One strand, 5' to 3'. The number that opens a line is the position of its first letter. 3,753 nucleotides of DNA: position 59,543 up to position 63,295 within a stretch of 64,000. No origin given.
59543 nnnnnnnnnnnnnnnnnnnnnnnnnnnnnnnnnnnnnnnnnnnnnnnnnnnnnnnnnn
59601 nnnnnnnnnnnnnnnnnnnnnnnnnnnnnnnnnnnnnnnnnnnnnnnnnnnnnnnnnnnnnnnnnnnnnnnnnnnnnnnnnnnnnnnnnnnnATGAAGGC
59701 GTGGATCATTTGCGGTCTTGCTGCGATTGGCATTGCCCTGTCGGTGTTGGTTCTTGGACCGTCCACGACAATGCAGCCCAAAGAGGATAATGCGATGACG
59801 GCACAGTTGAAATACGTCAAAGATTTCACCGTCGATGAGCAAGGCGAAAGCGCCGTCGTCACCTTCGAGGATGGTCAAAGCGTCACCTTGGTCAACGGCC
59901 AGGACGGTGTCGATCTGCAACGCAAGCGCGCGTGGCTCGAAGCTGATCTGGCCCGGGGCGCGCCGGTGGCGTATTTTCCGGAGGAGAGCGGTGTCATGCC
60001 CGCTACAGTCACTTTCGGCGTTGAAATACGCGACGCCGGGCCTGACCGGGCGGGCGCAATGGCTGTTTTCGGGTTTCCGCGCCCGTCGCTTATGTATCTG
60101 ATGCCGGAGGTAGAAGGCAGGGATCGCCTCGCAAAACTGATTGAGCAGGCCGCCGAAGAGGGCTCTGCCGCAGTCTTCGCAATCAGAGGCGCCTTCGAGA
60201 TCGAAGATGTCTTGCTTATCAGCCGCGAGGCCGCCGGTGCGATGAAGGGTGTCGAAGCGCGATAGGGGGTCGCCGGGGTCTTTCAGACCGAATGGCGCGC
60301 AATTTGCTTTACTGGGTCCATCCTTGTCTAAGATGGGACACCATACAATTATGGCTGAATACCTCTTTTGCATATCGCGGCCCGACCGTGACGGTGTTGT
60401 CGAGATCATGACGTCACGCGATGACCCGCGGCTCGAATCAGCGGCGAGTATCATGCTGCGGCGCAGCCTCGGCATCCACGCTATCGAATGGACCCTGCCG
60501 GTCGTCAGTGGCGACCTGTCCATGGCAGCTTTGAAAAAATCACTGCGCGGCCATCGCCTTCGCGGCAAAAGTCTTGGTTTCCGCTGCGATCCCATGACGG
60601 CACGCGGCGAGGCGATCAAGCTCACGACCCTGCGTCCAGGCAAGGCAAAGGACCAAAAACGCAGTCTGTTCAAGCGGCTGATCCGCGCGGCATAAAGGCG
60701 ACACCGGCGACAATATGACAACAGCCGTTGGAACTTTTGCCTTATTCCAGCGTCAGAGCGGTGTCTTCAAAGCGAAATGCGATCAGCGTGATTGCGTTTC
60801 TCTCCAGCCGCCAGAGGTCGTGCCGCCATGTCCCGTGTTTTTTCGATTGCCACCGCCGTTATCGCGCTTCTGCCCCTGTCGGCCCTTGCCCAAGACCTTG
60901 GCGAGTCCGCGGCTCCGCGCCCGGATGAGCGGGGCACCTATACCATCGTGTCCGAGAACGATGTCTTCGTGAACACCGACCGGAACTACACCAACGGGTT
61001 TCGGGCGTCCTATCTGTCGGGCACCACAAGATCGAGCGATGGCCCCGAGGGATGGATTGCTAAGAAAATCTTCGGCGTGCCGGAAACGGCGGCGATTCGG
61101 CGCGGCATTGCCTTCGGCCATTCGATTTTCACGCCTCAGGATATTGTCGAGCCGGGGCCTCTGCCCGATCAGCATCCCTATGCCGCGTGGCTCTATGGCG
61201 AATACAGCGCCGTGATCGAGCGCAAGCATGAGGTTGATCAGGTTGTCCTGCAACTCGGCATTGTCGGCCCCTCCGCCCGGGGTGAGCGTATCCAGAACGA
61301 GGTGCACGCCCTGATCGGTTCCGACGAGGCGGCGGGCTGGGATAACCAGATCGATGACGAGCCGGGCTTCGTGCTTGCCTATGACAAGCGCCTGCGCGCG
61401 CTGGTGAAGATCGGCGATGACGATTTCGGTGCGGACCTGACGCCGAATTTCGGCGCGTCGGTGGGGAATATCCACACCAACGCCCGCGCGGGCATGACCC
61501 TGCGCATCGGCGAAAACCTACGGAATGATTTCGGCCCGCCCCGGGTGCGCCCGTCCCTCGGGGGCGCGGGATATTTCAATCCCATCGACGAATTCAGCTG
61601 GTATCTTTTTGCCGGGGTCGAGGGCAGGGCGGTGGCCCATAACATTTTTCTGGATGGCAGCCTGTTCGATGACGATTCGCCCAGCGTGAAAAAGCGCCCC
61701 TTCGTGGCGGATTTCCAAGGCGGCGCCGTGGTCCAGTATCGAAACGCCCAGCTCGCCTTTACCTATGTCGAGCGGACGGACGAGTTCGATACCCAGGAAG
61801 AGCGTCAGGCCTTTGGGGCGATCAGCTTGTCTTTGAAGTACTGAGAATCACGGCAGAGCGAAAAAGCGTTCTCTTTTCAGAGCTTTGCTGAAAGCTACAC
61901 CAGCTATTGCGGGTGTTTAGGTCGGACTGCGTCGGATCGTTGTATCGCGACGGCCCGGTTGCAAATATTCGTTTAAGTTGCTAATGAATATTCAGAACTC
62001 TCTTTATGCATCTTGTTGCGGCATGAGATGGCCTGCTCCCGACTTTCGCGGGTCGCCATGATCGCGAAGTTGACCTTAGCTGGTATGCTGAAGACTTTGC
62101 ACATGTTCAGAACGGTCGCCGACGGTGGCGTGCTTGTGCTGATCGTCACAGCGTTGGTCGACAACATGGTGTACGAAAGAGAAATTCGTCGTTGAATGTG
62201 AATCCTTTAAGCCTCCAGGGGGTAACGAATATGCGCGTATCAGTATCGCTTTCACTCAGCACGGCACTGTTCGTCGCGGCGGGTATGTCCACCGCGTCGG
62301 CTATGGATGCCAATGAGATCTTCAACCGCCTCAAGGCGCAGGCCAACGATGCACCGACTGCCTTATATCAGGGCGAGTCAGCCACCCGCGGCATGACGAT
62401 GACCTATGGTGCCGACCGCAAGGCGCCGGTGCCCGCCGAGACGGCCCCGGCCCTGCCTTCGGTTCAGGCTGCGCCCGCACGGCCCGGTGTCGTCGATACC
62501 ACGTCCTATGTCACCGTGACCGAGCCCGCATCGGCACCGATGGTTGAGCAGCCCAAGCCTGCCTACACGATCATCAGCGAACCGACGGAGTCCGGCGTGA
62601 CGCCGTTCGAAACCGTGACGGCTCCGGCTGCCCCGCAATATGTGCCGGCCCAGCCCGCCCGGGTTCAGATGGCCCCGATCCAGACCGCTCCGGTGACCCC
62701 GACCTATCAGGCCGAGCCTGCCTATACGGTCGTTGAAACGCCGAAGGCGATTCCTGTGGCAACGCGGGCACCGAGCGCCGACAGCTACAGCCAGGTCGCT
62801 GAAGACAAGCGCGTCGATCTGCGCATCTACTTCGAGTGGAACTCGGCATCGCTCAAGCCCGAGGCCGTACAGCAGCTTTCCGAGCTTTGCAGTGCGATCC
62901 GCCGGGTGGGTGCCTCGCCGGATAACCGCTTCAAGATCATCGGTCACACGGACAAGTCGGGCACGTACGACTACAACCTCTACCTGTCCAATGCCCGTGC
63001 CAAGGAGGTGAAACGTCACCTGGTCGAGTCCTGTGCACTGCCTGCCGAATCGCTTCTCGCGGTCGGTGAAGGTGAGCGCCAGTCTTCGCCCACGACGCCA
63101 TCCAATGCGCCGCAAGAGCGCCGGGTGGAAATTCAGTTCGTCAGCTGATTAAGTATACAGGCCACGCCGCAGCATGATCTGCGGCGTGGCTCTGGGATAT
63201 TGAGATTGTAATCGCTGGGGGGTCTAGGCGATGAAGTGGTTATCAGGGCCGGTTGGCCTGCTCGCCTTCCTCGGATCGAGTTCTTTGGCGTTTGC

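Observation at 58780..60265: Post-clpV three-gene module: candidate T6SS effector with a protein-glutaminase (Cys-His-Asp deamidase) fold plus membrane-anchored immunity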

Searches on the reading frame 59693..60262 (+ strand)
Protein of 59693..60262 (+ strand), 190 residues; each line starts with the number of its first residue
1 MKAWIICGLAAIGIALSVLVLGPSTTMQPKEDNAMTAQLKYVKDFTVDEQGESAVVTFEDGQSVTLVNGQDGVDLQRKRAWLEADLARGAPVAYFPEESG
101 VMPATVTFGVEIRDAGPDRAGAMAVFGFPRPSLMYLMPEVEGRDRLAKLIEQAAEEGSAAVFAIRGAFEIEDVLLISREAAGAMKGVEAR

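Call 3: search_protein_families(library=pfam, proteins=[window:59693-60262:+], max_evalue=1)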
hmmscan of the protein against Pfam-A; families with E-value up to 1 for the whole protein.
window:59693-60262:+ (190 aa): 1 family
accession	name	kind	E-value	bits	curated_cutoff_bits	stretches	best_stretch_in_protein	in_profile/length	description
PF23085.1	RRM_PARP14_3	-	0.17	12.4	24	1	41-68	31-58/82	PARP14, third RRM domain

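Call 4: search_protein_families(library=ncbifam, proteins=[window:59693-60262:+], max_evalue=1)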
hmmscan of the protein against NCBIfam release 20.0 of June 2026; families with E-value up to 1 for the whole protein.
window:59693-60262:+ (190 aa): 1 family
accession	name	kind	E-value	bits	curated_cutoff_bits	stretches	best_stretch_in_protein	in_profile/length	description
NF053514.2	JUQZ_fam_ocin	equivalog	0.012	15.9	40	1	6-77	5-75/107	BLB8/JUQZ-1 family protein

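Call 21: find_homologous_proteins(query=window:59693-60262:+, max_evalue=0.001)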
Query window:59693-60262:+ (190 aa): 2 proteins with E <= 0.001 among 406 candidates.
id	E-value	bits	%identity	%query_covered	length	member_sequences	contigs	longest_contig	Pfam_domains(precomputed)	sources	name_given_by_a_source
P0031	9.2e-116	402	99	100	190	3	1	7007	-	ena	-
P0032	6.2e-81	288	75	96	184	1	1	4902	-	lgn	-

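Call 76: search_solved_structures(query=A1, max_evalue=10, show_alignments=3)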
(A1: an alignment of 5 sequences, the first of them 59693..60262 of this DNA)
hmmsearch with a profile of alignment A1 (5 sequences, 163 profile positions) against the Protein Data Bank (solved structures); distinct sequences matched with E-value up to 10: 2.
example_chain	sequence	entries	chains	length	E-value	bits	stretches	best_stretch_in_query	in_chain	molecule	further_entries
1rv8_A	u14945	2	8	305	0.76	12.4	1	118-143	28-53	fructose-1,6-bisphosphate aldolase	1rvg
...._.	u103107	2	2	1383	1.3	11.6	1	4-55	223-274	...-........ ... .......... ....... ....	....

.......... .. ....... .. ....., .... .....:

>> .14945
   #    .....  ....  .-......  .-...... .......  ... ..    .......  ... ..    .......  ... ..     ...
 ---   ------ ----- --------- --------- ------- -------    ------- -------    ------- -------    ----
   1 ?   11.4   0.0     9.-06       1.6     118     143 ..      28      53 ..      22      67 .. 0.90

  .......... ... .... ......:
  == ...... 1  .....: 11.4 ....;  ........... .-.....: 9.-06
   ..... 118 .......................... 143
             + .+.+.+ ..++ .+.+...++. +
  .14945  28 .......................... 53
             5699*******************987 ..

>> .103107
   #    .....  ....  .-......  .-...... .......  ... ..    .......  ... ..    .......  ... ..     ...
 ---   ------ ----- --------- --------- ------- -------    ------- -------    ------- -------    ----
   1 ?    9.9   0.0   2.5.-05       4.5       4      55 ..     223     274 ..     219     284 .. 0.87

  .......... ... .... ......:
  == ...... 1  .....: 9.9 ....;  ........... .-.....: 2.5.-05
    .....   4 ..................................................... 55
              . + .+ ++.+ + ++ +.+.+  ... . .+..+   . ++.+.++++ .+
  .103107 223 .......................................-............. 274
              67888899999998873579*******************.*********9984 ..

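Call 79: search_solved_structures(query=A7, max_evalue=10, show_alignments=5)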
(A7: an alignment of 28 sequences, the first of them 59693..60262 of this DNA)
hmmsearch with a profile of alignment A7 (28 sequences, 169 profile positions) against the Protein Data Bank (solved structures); distinct sequences matched with E-value up to 10: 9.
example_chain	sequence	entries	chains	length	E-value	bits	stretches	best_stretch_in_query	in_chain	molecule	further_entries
3a56_A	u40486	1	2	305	0.0013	21.7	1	100-166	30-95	Protein-glutaminase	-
3a54_A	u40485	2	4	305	0.0042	20.1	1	100-166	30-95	Protein-glutaminase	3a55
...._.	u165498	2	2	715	0.31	14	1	50-126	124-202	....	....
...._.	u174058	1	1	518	0.43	13.6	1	94-151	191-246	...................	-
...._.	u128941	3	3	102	0.46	13.5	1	102-151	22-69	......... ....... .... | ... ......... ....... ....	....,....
9qwm_B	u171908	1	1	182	0.6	13.1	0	145-162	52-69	Darpin G11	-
9s60_B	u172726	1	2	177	0.71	12.8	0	143-163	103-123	DARPin 4m3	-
2cw1_A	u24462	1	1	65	1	12.3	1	59-92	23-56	SN4m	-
9bh5_Af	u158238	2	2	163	1.5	11.8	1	53-94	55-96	Ubiquitin-like protein 1-ribosomal protein eS31 fusion protein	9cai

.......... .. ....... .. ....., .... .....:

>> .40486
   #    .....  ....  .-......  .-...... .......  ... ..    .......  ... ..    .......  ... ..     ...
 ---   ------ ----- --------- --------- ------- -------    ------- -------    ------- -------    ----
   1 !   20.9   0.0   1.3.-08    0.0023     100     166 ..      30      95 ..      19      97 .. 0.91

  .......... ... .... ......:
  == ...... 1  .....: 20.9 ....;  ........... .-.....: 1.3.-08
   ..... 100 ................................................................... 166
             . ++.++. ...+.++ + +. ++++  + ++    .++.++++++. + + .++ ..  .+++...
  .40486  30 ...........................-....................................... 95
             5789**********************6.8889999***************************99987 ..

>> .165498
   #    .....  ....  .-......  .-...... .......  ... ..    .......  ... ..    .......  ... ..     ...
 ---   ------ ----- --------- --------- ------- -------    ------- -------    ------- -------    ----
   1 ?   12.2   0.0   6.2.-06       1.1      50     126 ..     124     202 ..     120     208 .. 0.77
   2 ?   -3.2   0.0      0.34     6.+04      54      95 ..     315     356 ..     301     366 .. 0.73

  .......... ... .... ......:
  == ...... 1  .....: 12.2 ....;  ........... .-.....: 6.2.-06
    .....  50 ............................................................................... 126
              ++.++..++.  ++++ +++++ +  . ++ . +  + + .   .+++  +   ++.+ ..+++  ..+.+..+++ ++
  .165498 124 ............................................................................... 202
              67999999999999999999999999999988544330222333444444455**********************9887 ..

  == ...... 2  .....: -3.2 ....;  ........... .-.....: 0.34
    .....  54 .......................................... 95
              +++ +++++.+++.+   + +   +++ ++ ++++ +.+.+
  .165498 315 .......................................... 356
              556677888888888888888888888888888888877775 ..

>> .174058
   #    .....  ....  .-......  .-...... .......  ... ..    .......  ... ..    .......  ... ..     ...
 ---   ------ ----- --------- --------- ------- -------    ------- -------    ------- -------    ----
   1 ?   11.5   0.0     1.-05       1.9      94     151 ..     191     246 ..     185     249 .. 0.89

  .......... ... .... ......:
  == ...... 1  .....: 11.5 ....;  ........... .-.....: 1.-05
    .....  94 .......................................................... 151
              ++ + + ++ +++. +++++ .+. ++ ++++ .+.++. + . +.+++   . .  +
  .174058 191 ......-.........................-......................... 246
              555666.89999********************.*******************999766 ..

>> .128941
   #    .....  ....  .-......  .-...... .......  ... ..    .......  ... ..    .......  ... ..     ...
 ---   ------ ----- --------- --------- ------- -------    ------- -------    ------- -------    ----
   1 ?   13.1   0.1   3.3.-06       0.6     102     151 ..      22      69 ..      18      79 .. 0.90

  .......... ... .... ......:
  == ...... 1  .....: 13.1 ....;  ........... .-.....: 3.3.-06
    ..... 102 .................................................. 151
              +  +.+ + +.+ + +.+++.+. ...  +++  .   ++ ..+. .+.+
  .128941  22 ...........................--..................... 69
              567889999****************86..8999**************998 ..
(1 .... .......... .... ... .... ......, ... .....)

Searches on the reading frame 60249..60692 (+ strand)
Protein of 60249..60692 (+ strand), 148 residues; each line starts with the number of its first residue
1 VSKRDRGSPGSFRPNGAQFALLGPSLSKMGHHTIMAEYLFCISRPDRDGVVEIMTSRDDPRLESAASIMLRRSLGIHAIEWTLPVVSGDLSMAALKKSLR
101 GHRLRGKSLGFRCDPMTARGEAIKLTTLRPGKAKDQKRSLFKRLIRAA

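Call 10: search_protein_families(library=pfam, proteins=[window:60249-60692:+], max_evalue=0.00001)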
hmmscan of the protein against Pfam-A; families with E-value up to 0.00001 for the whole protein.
window:60249-60692:+ (148 aa): 0 families

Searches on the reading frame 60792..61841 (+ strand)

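Call 10: search_protein_families(library=pfam, proteins=[window:60792-61841:+], max_evalue=0.00001)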
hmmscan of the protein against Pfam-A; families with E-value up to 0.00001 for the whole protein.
window:60792-61841:+ (350 aa): 1 family
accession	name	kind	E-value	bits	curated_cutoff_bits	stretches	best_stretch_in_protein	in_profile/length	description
PF09982.15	LpxR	-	9.3e-104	347.3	26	1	26-349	10-322/323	Outer membrane protein LpxR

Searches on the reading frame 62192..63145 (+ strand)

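Call 10: search_protein_families(library=pfam, proteins=[window:62192-63145:+], max_evalue=0.00001)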
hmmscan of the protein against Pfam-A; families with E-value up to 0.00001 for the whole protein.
window:62192-63145:+ (318 aa): 1 family
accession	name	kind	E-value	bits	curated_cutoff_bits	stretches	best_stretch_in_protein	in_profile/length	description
PF00691.25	OmpA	-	1e-16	61.5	27.2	1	213-310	1-94/98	OmpA family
